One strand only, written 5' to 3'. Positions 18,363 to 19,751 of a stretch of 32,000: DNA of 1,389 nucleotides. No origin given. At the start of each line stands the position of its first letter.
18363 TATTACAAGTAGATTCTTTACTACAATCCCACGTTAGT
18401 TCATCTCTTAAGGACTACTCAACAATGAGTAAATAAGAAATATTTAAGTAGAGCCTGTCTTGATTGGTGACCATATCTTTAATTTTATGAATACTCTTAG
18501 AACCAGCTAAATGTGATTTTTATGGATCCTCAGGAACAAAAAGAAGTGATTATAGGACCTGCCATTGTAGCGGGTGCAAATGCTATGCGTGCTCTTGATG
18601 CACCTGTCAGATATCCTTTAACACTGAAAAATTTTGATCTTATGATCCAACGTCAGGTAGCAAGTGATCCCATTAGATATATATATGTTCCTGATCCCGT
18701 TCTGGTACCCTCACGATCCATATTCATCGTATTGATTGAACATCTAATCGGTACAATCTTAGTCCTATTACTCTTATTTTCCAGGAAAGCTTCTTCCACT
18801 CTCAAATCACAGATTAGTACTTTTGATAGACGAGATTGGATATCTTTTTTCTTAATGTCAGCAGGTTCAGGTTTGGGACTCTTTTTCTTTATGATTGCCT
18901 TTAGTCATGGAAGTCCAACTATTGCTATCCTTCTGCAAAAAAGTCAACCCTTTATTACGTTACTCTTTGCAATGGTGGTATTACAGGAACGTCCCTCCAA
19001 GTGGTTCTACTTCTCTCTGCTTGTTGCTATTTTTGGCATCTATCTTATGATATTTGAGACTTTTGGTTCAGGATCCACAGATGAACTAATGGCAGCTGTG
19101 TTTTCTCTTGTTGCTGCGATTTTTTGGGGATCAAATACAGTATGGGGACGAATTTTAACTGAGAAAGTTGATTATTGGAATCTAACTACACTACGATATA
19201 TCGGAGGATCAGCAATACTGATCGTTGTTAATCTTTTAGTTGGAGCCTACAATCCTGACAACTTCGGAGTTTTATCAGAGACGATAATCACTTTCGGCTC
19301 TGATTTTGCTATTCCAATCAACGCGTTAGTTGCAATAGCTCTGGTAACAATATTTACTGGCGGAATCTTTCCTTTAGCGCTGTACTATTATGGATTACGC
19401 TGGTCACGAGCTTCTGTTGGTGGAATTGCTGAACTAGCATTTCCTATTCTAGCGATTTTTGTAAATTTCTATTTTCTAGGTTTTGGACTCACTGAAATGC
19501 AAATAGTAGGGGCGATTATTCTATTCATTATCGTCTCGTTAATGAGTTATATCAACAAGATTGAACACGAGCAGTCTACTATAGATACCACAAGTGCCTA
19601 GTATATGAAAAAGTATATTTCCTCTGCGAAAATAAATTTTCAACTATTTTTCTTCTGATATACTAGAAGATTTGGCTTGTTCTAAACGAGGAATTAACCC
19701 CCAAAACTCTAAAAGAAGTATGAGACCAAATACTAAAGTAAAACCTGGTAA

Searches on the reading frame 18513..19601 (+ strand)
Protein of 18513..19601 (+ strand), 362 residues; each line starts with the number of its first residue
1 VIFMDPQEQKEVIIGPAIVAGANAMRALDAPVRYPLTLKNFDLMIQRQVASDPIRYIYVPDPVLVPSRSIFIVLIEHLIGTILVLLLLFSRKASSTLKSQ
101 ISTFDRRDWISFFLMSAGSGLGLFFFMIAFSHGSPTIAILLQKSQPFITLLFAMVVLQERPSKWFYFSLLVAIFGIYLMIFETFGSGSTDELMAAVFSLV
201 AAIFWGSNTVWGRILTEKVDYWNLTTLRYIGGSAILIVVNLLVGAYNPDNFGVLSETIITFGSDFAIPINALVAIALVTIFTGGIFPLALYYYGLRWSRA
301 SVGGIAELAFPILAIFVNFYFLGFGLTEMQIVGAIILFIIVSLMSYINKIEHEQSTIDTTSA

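Call 7: search_protein_families(library=pfam, proteins=[window:18513-19601:+], max_evalue=0.001)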
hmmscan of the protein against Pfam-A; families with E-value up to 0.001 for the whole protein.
window:18513-19601:+ (362 aa): 1 family
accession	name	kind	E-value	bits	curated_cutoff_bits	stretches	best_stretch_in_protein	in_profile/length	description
PF00892.27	EamA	-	3.3e-25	89.4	28.2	2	193-345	2-134/135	EamA-like transporter family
